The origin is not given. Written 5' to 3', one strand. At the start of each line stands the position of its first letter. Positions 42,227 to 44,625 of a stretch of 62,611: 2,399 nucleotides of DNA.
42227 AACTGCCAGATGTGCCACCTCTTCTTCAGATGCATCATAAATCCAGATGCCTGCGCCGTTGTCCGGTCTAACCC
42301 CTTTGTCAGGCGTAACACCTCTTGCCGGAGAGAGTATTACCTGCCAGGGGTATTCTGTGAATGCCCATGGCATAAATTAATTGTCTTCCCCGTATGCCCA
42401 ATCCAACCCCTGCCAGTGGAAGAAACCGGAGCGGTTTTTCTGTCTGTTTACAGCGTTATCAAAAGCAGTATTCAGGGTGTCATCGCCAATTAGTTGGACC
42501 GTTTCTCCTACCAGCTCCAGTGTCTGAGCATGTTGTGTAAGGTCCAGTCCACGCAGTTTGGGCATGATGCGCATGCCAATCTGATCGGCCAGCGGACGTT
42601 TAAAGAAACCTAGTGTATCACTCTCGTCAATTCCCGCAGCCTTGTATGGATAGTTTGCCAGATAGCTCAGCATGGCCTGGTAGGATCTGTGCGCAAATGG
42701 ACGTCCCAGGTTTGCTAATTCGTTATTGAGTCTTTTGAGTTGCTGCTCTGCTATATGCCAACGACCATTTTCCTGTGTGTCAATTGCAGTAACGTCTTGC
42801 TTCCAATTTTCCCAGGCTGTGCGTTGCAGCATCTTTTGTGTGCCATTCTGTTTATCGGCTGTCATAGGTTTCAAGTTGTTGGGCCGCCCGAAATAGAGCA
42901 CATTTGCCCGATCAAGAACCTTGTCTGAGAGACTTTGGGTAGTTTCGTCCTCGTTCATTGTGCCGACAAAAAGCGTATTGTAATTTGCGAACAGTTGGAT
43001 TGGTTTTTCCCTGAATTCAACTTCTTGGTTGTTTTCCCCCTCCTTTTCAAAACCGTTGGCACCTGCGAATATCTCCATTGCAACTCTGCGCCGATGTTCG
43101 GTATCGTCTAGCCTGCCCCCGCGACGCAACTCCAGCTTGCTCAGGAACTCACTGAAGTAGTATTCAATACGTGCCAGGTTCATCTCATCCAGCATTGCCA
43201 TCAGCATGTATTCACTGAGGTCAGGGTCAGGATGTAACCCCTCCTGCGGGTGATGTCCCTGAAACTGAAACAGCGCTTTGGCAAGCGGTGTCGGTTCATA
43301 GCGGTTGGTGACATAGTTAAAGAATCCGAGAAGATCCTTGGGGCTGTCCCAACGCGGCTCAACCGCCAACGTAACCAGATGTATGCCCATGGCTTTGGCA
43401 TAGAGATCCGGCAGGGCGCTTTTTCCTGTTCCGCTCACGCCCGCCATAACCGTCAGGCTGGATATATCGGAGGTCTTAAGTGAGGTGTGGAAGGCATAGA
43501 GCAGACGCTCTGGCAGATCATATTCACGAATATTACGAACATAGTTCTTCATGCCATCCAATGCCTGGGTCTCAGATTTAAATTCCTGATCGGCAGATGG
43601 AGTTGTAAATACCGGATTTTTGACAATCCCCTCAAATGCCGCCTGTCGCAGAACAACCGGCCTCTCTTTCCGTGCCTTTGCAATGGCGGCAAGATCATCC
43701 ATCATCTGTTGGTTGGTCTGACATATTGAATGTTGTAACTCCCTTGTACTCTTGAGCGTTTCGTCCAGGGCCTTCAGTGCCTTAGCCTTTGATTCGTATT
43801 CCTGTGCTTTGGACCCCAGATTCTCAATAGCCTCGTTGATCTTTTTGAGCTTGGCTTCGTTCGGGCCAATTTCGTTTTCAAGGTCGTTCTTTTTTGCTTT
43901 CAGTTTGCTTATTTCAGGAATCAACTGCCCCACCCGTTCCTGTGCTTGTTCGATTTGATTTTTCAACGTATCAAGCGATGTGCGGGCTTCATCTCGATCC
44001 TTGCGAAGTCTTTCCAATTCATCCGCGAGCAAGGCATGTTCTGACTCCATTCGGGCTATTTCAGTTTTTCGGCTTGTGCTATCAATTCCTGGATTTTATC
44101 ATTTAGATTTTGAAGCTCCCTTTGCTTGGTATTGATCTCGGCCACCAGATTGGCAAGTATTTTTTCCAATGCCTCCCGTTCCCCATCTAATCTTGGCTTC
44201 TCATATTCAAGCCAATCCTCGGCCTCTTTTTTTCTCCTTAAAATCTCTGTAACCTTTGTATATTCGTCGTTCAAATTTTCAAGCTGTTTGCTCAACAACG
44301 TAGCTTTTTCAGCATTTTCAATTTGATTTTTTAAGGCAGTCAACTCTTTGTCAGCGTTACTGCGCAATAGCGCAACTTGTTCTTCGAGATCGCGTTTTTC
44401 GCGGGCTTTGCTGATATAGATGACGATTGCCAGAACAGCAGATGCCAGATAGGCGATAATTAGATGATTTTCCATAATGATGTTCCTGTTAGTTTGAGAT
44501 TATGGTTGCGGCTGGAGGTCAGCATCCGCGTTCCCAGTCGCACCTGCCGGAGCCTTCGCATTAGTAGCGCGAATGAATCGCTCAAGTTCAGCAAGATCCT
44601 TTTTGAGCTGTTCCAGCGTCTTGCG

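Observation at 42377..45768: Three consecutive coiled-coil proteins, two of them membrane-anchored, leading into the McrB-type AAA+ domain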

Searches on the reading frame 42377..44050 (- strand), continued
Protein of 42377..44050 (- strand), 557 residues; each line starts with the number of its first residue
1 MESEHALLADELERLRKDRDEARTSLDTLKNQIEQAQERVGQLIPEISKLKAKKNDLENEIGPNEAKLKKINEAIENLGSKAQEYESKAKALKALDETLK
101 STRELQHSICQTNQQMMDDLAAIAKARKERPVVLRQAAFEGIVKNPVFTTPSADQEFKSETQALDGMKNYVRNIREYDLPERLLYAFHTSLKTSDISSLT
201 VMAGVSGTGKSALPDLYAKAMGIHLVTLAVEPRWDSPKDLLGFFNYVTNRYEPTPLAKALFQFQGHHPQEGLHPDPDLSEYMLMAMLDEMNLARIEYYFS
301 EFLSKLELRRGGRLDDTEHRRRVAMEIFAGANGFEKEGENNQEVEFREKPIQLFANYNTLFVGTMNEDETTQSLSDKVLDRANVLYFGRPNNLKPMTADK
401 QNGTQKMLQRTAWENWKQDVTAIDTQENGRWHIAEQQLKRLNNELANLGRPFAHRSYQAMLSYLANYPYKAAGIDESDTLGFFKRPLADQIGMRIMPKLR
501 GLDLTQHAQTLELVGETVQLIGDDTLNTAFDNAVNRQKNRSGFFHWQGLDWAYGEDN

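Call 91: find_encoding_contigs(protein=P0095, flank=3000, max_places=2)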
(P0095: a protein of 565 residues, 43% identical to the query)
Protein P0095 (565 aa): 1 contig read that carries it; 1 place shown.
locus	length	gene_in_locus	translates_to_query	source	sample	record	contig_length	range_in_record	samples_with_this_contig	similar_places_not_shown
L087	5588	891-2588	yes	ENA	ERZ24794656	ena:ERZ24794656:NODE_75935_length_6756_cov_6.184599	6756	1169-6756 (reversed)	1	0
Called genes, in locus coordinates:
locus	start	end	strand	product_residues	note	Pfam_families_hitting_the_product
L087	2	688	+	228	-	?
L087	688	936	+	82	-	-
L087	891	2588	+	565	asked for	PF28019:HmpF (weak), PF19220:Rod_CreS (weak)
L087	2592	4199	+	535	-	PF09823:DUF2357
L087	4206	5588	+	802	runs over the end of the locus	-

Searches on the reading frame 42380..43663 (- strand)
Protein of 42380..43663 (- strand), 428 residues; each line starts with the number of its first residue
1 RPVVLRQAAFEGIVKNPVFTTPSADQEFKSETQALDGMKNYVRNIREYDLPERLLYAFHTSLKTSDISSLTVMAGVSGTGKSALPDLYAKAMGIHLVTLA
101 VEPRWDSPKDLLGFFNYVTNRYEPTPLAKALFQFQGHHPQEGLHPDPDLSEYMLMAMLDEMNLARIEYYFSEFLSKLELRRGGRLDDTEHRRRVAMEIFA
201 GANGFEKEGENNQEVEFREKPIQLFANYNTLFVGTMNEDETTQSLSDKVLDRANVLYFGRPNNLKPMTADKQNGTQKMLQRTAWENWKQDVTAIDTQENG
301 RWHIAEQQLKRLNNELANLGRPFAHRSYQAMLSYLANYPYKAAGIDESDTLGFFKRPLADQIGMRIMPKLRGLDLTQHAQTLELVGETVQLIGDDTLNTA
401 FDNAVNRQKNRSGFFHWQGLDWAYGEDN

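Call 46: search_solved_structures(query=window:42380-43663:-, max_evalue=1, show_alignments=1)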
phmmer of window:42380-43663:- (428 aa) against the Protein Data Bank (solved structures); distinct sequences matched with E-value up to 1: 1.
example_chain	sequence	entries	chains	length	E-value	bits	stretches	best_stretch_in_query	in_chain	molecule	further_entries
8u4x_A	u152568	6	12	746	0.54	12.4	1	254-317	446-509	histidine kinase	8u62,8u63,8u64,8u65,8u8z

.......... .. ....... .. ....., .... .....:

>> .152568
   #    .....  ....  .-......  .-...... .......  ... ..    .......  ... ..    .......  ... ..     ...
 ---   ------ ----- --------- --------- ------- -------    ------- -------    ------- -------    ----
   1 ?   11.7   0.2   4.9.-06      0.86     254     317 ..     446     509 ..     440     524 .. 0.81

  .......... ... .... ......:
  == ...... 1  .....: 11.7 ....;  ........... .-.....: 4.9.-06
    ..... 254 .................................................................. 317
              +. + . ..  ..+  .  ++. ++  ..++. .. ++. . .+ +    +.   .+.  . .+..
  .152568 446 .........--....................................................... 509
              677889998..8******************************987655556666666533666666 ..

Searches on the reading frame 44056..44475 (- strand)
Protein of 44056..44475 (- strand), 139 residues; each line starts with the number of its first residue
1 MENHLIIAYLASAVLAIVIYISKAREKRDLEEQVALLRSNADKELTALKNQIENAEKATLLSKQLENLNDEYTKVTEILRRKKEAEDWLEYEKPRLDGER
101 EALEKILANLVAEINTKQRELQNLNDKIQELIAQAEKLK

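Call 3: search_protein_families(library=pfam, proteins=[window:44056-44475:-], max_evalue=0.01)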
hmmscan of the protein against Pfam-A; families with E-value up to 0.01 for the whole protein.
window:44056-44475:- (139 aa): 1 family
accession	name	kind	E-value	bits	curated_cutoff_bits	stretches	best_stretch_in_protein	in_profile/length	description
PF24319.2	DUF7491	-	0.0053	17.4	30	1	58-138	9-89/90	Coiled-coil region of unknown function (DUF7491)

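Call 4: search_protein_families(library=padloc, proteins=[window:44056-44475:-], max_evalue=0.01)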
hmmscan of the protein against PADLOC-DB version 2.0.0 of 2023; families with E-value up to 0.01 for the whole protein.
window:44056-44475:- (139 aa): 3 families
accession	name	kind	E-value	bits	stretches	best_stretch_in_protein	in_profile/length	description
PDLC03976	PD-Lambda-1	-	0.0003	17.8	1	1-132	1-129/491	-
PDLC03860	LmuB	-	0.0027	14.3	1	40-139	316-410/565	-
PDLC03865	LmuB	-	0.0059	12.8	1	38-134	397-674/1007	-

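Call 6: search_protein_families(library=ncbifam, proteins=[window:44056-44475:-], max_evalue=0.01)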
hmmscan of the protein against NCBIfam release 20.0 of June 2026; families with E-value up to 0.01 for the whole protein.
window:44056-44475:- (139 aa): 1 family
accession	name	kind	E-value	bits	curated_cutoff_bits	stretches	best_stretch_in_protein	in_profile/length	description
TIGR02168.1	SMC_prok_B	equivalog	0.0019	16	567.35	1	30-138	275-384/1181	chromosome segregation protein SMC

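Call 96: search_protein_families(library=pfam, proteins=[window:44056-44475:-], max_evalue=5)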
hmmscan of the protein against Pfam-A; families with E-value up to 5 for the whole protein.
window:44056-44475:- (139 aa): 28 families (the best 25 are shown)
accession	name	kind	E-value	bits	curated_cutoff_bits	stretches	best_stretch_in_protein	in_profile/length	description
PF24319.2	DUF7491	-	0.0053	17.4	30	1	58-138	9-89/90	Coiled-coil region of unknown function (DUF7491)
PF01920.25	Prefoldin_2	-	0.014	15.8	27.6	1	89-134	60-105/106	Prefoldin subunit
PF22299.1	BRISC_FAM175B_helical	-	0.017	15.3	27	1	102-133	29-60/62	BRISC complex subunit FAM175B, helical domain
PF19176.5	DUF5858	-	0.028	14.7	27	1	58-81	20-43/61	Family of unknown function (DUF5858)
PF10805.13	DUF2730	-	0.044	14.3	24.9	1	5-83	9-90/102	Protein of unknown function (DUF2730)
PF20369.3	DUF6664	-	0.061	14.4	27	0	55-86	29-60/105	Family of unknown function (DUF6664)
PF04899.17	MbeD_MobD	-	0.12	12.9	21.6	0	55-74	48-67/70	MbeD/MobD like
PF10241.14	KxDL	-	0.13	13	27.2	1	109-136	20-47/86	Uncharacterized conserved protein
PF02996.22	Prefoldin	-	0.16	12.3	23.2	1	83-124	76-117/120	Prefoldin subunit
PF05377.16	FlaC_arch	-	0.35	11.7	27.8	1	102-131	4-33/55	Flagella accessory protein C (FlaC)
PF09769.14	ApoO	-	0.45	10.8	31.4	1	25-61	11-47/131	Apolipoprotein O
PF10473.14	CENP-F_leu_zip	-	0.62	10.6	34.5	1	73-138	6-71/140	Leucine-rich repeats of kinetochore protein Cenp-F/LEK1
PF04513.17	Baculo_PEP_C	-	0.68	10.4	38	0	37-132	10-98/140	Baculovirus polyhedron envelope protein, PEP, C terminus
PF23884.1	DUF7237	-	0.8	10.4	27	1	7-54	6-49/77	Family of unknown function (DUF7237)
PF22638.1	FlgK_D1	-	0.87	9.5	28.6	1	94-133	58-95/233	Flagellar hook-associated protein FlgK helical domain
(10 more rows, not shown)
